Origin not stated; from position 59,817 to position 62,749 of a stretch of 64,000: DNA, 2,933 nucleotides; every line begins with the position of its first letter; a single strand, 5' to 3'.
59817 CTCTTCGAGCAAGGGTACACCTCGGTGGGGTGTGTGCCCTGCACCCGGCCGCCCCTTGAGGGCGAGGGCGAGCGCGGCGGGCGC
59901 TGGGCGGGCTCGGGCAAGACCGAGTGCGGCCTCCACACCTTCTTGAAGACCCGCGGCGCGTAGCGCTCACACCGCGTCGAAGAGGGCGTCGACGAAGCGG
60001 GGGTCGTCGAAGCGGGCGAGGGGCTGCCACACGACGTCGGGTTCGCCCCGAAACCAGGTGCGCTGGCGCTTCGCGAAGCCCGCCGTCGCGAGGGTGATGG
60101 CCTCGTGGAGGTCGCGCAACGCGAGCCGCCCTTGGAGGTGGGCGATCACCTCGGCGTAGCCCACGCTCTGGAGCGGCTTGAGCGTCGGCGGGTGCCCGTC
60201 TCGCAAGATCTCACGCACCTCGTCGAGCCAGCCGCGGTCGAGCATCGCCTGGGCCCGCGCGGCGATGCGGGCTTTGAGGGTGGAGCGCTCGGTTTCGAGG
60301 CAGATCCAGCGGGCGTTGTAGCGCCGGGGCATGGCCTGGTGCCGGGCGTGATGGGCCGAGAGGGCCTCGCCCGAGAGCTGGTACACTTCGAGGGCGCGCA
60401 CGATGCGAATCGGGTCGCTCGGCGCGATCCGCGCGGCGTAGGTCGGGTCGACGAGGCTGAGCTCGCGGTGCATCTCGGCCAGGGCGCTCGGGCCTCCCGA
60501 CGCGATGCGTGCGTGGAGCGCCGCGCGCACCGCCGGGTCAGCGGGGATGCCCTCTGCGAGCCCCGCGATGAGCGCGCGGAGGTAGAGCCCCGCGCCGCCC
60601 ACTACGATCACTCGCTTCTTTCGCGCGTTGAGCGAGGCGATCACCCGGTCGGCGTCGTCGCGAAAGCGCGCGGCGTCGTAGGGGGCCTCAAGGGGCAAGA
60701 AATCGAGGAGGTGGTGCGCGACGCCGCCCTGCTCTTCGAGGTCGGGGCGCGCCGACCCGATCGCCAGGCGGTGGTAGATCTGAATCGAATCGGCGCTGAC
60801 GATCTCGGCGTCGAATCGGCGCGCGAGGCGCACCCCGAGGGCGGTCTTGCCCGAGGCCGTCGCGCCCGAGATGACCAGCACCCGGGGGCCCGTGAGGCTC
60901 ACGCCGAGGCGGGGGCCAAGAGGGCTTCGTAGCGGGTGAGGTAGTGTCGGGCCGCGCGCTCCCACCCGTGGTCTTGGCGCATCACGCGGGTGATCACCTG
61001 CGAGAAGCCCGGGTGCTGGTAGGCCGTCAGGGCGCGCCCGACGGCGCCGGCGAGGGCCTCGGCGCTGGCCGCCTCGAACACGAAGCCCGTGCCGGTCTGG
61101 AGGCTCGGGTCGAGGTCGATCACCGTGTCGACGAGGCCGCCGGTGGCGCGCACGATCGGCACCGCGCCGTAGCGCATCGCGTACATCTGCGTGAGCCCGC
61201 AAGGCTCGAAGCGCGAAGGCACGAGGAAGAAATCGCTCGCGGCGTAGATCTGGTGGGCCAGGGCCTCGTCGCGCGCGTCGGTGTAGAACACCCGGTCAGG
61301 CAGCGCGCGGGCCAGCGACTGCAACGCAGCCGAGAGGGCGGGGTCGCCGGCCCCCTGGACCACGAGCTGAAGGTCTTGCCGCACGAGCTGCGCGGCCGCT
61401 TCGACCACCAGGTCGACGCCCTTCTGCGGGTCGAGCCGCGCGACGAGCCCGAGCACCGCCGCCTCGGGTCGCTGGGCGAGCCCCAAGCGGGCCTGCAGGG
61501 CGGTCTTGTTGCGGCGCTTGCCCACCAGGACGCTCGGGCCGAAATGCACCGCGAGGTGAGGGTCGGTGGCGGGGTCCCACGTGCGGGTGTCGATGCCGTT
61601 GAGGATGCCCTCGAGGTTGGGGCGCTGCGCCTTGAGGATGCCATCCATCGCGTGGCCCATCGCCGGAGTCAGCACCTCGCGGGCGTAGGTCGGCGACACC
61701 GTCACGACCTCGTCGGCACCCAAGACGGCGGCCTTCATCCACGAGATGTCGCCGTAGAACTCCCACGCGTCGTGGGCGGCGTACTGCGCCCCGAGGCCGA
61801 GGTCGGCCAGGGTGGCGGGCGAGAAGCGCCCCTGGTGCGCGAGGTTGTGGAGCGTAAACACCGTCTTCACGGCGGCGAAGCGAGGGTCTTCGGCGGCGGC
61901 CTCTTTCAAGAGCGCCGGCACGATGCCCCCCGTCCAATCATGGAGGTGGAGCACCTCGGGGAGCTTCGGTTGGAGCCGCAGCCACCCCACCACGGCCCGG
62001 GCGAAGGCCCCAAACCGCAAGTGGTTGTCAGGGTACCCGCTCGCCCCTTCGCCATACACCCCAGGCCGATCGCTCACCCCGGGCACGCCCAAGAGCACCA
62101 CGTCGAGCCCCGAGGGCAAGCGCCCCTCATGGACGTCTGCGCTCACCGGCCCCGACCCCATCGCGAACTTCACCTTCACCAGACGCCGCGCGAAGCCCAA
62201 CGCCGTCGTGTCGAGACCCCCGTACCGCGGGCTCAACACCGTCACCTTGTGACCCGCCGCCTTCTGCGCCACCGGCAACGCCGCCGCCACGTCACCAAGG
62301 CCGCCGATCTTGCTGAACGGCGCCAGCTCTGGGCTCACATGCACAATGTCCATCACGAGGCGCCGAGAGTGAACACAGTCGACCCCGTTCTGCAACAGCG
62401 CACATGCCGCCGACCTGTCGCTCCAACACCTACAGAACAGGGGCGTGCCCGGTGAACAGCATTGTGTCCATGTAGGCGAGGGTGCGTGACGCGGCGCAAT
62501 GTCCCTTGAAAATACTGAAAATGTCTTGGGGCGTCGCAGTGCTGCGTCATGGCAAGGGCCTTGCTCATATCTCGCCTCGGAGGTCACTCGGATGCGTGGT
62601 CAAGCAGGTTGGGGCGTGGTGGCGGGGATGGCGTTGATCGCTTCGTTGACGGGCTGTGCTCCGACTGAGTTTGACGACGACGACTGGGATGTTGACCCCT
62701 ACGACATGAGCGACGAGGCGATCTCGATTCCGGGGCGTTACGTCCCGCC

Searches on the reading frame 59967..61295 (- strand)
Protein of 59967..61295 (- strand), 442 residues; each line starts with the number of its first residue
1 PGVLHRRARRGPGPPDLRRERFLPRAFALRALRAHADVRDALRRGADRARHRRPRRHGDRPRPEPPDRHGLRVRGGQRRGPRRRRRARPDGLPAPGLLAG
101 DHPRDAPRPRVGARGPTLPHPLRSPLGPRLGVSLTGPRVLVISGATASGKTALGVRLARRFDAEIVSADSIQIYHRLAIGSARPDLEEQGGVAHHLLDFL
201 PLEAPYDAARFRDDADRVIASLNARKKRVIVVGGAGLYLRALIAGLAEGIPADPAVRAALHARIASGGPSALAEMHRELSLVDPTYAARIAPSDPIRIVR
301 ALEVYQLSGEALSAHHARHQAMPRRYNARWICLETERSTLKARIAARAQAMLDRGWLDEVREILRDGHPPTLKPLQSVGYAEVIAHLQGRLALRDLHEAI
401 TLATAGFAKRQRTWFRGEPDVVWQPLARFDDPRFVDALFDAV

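Call 51: search_protein_families(library=pfam, proteins=[window:59967-61295:-], max_evalue=0.01)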
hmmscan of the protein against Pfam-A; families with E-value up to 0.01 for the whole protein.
window:59967-61295:- (442 aa): 3 families
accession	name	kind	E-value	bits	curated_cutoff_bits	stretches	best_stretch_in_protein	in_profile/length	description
PF01715.23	IPPT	-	1.3e-71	241.6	23.6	1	172-417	1-242/243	IPP transferase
PF01745.22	IPT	-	2.3e-10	40.7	20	1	138-235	2-99/233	Isopentenyl transferase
PF13401.12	AAA_22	-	0.008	16.9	27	0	136-234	4-92/130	AAA domain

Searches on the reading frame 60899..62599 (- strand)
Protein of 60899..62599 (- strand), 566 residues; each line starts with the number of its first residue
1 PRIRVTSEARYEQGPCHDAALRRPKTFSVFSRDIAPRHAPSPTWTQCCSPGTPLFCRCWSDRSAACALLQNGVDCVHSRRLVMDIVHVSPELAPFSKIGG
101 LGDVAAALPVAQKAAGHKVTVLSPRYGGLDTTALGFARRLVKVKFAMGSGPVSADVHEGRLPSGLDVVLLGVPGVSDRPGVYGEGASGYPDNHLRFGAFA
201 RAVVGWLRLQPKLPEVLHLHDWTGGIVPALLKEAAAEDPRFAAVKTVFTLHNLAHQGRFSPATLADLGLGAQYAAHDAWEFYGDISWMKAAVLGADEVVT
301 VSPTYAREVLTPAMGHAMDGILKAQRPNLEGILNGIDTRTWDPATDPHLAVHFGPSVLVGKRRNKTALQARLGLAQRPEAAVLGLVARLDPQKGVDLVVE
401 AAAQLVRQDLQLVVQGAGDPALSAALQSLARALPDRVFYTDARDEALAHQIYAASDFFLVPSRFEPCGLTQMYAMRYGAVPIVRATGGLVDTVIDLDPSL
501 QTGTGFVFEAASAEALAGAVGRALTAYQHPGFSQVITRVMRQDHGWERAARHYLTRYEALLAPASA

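Call 51: search_protein_families(library=pfam, proteins=[window:60899-62599:-], max_evalue=0.01)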
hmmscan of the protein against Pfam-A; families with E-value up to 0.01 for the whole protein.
window:60899-62599:- (566 aa): 6 families
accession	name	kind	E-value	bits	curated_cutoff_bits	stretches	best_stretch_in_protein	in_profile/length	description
PF08323.17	Glyco_transf_5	-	2.1e-67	227.8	22.7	1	85-323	2-238/239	Starch synthase catalytic domain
PF00534.26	Glycos_transf_1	-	1.1e-21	77.5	26.4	1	379-525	14-157/172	Glycosyl transferases group 1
PF13692.12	Glyco_trans_1_4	-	4.7e-19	69.5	27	1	382-525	3-141/142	Glycosyl transferases group 1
PF13439.12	Glyco_transf_4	-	2e-08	34.9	28.5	1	98-310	1-149/170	Glycosyltransferase Family 4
PF20706.3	GT4-conflict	-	6.7e-07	29.1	26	1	385-551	202-383/385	Family 4 Glycosyltransferase in conflict systems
PF13579.12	Glyco_trans_4_4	-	7.2e-06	26.9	29.7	1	99-310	1-143/158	Glycosyl transferase 4-like domain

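Call 66: find_encoding_contigs(protein=window:60899-62599:-, flank=10000, max_places=6)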
Protein window:60899-62599:- (566 aa): no gene with exactly this product is on record in the collection.

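Call 85: find_encoding_contigs(protein=window:60899-62353:-, flank=10000, max_places=6)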
Protein window:60899-62353:- (484 aa): 2 contigs read that carry it; 2 places shown.
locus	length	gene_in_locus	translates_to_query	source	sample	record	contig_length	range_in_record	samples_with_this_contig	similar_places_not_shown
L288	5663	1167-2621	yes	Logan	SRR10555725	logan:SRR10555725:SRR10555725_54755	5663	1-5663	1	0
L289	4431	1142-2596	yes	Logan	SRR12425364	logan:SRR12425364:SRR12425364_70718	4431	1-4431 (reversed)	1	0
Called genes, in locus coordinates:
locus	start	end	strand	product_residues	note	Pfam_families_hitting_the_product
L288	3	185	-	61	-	?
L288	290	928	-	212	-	PF26571:VldE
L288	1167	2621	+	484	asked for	PF08323:Glyco_transf_5, PF13439:Glyco_transf_4 (weak), PF13579:Glyco_trans_4_4 (weak), PF20706:GT4-conflict (weak), PF00534:Glycos_transf_1, PF13692:Glyco_trans_1_4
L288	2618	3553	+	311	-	PF01745:IPT, PF01715:IPPT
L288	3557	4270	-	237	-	PF01507:PAPS_reduct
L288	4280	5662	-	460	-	?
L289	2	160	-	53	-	?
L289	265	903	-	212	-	PF26571:VldE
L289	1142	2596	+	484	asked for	PF08323:Glyco_transf_5, PF13439:Glyco_transf_4 (weak), PF13579:Glyco_trans_4_4 (weak), PF20706:GT4-conflict (weak), PF00534:Glycos_transf_1, PF13692:Glyco_trans_1_4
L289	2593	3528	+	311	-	PF01745:IPT, PF01715:IPPT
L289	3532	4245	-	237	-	PF01507:PAPS_reduct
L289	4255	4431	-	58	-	?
